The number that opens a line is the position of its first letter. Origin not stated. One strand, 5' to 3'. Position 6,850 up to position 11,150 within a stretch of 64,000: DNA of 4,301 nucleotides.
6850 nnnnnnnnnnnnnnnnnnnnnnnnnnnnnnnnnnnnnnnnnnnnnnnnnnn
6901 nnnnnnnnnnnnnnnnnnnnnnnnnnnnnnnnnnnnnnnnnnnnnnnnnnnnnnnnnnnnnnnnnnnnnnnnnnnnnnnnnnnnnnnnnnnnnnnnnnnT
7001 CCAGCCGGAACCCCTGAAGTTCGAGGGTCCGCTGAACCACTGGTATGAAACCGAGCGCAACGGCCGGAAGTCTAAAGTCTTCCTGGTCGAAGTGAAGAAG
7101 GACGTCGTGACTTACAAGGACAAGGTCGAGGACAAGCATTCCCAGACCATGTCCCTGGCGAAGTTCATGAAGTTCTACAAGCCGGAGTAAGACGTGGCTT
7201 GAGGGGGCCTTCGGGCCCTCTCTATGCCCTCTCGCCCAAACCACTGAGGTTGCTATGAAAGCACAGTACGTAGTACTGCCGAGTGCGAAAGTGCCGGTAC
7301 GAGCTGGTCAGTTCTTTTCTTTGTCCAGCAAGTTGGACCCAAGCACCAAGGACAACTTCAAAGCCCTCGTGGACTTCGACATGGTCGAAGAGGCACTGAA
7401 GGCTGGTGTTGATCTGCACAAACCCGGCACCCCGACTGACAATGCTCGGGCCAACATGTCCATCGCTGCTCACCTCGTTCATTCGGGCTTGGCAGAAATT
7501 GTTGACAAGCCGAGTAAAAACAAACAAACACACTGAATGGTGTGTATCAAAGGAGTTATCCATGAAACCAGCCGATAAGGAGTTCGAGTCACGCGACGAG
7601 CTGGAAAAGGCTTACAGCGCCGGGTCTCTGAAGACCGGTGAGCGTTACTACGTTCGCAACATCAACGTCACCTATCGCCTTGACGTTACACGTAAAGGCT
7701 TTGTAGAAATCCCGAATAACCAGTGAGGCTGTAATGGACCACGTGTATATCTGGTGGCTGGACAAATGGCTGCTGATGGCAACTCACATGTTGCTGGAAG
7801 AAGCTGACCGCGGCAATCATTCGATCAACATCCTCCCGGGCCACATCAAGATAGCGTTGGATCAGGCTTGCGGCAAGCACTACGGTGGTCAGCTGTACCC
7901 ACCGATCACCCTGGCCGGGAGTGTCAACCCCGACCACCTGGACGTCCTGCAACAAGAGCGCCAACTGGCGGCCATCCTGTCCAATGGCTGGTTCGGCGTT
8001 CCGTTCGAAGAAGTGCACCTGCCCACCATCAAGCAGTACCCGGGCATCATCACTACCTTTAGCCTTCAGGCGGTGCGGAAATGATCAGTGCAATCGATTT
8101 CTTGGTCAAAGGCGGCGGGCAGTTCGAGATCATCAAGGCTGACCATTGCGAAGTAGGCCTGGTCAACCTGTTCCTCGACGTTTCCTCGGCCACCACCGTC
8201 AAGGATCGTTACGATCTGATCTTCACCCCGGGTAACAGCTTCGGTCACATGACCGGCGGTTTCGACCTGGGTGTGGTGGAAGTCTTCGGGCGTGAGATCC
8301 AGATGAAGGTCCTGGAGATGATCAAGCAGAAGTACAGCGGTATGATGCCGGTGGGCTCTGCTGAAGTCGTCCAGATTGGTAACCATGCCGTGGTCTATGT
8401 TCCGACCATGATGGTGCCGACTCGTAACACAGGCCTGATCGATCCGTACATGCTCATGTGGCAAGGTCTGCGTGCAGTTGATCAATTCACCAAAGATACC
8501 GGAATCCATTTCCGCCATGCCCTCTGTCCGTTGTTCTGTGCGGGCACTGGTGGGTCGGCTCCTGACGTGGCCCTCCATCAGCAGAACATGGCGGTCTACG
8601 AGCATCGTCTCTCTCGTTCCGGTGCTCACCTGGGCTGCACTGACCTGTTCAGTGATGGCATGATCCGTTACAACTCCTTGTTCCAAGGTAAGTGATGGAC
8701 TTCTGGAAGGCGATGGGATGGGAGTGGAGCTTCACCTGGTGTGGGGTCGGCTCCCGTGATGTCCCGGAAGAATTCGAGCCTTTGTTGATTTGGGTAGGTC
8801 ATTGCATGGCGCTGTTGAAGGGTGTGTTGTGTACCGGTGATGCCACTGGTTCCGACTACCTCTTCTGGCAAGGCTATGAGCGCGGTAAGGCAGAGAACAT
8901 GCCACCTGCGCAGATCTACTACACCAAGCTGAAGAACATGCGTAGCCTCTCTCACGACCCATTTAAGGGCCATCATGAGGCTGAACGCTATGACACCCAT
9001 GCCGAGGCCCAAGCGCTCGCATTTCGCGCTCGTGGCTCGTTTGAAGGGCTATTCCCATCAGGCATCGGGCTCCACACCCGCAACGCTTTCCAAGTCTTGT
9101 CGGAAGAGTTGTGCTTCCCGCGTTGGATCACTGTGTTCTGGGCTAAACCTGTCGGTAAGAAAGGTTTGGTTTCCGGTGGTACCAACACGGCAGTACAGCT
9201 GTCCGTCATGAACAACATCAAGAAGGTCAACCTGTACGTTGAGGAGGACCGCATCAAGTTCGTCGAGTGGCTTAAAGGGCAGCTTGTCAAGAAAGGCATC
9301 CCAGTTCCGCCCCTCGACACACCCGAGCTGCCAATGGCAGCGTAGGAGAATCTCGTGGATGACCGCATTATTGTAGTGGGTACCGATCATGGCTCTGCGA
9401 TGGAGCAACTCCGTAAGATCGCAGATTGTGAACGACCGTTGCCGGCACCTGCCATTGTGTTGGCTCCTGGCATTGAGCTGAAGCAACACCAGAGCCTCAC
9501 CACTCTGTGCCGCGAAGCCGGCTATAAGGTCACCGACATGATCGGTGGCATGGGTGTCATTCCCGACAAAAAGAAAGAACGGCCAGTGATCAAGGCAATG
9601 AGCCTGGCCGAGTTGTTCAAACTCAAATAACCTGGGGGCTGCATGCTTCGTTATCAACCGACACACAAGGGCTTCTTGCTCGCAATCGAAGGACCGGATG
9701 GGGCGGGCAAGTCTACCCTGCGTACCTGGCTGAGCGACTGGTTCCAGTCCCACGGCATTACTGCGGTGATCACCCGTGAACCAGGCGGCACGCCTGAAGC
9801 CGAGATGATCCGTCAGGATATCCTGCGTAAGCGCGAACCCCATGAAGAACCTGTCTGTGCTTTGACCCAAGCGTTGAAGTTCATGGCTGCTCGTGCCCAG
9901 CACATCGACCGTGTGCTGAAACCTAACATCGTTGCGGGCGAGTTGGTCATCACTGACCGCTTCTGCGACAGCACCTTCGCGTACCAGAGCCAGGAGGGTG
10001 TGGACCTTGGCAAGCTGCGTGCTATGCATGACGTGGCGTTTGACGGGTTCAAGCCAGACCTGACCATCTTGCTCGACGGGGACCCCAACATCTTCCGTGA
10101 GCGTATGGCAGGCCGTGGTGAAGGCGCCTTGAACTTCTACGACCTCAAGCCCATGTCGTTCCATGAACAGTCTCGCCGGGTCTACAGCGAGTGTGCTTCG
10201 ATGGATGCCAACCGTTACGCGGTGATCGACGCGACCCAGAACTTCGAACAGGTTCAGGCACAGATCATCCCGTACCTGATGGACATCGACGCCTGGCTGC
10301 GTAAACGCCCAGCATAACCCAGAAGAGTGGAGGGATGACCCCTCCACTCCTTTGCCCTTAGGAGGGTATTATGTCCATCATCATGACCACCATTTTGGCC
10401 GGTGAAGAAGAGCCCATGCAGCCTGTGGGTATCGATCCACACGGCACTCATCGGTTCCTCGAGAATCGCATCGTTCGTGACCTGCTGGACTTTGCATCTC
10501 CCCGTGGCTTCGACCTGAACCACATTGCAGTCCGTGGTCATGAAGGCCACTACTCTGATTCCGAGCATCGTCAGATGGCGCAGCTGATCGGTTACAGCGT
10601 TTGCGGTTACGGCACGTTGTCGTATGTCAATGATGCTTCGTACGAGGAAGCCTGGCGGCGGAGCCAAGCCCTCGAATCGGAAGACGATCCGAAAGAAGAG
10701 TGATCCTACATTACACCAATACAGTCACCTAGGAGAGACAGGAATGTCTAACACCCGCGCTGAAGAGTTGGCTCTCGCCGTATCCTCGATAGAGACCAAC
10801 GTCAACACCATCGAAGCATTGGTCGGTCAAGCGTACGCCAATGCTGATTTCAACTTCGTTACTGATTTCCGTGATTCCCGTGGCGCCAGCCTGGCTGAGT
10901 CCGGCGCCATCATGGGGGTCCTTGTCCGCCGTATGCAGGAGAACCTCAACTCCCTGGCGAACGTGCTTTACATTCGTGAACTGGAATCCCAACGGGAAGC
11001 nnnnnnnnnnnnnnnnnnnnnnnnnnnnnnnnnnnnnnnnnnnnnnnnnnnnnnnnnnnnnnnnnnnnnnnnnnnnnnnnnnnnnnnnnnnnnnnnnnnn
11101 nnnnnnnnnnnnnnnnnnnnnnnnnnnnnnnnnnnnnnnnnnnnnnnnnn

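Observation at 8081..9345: Translationally coupled macro-domain + SLOG/DprA-like gene pair: candidate ADP-ribose/NAD-signal processing (anti-defence) module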

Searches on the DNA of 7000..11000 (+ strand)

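Call 5: search_dna_similar(query=window:7000-11000:+, collection=phages, mode=near, max_rows=20)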
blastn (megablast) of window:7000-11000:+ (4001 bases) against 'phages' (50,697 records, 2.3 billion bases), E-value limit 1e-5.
No match.

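Call 48: search_dna_similar(query=L097:5983-6633:+, collection=phages, mode=near, max_rows=60)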
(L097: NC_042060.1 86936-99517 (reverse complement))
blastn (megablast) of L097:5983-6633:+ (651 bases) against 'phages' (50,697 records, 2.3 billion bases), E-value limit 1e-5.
Records with a match: 47; places in all: 47; records where one place covers at least 80% of the query: 47.
Best place of each record, by identity: >=99% 45; 95-99% 2.
By first word of the organism name: Pseudomonas 47.
By host as written in the record: Pseudomonas aeruginosa 23; Pseudomonas aeruginosa PAO1 8; - 4; Pseudomonas sp. 2; Pseudomonas aeruginosa ATCC 10145 2; Pseudomonas aeruginosa 147 2; Pseudomomas aeruginosa PAO1 1; Pseudomonas aeruginosa ATCC 27853 1; and 4 more.
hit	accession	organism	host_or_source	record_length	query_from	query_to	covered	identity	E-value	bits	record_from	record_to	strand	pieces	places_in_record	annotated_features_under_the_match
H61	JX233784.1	Pseudomonas phage PA7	Pseudomonas aeruginosa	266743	1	651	100%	100.0%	0e+0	1203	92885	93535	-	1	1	hypothetical protein (x2)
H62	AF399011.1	Pseudomonas phage phiKZ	-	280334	1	651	100%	100.0%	0e+0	1203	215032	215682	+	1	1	PHIKZ207 | PHIKZ206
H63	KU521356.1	Pseudomonas phage KTN4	Pseudomonas aeruginosa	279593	1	651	100%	100.0%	0e+0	1203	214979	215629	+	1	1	hypothetical protein (x2)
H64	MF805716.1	Pseudomonas phage SL2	Pseudomonas aeruginosa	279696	1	651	100%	100.0%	0e+0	1203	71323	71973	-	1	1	hypothetical protein (x2)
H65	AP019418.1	Pseudomonas phage PA02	Pseudomonas aeruginosa PAO1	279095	1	651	100%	100.0%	0e+0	1203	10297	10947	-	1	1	phage protein (x2)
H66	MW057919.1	Pseudomonas phage vB_PaeM_kmuB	Pseudomonas aeruginosa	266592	1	651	100%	100.0%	0e+0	1203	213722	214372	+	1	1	hypothetical protein (x2)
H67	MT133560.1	Pseudomonas phage fnug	Pseudomonas aeruginosa PAO1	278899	1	651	100%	100.0%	0e+0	1203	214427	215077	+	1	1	hypothetical protein (x2)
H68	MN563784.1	Pseudomonas phage vB_PA32_GUMS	Pseudomonas aeruginosa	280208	1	651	100%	100.0%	0e+0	1203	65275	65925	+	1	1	hypothetical protein (x2)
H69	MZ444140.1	Pseudomonas phage PA7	Pseudomonas aeruginosa Y12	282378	1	651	100%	100.0%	0e+0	1203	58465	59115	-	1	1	hypothetical protein (x2)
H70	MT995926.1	Pseudomonas phage T2P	sewage treatment plant (STP) of a ...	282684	1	651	100%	100.0%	0e+0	1203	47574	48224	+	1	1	hypothetical protein (x2)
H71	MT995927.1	Pseudomonas phage U1B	Pseudomonas aeruginosa PAO1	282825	1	651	100%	100.0%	0e+0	1203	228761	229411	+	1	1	hypothetical protein (x2)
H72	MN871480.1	Pseudomonas phage PaSz-1_45_270k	Pseudomonas aeruginosa PAO1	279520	1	651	100%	100.0%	0e+0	1203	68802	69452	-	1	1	record has no annotation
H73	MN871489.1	Pseudomonas phage PaZh_1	Pseudomonas aeruginosa PAO1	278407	1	651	100%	100.0%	0e+0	1203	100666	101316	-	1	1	record has no annotation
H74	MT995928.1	Pseudomonas phage U5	Pseudomonas aeruginosa PAO1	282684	1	651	100%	100.0%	0e+0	1203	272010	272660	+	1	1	hypothetical protein (x2)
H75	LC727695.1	Pseudomonas phage sp. Brmt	Pseudomonas aeruginosa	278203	1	651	100%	100.0%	0e+0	1203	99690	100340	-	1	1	hypothetical protein (x2)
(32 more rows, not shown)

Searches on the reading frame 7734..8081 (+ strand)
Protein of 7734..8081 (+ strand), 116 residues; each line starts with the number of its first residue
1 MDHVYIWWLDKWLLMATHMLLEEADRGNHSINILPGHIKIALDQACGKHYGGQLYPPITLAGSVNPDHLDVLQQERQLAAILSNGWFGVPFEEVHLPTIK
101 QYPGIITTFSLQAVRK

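Call 3: search_protein_families(library=pfam, proteins=[window:7734-8081:+], max_evalue=1)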
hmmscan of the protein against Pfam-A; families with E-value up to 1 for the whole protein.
window:7734-8081:+ (116 aa): 0 families

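Call 4: search_protein_families(library=phrogs, proteins=[window:7734-8081:+], max_evalue=0.01)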
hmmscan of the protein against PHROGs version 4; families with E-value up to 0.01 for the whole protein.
window:7734-8081:+ (116 aa): 0 families

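Call 6: search_protein_families(library=ncbifam, proteins=[window:7734-8081:+], max_evalue=1)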
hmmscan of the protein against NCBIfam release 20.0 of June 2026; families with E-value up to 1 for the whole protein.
window:7734-8081:+ (116 aa): 0 families
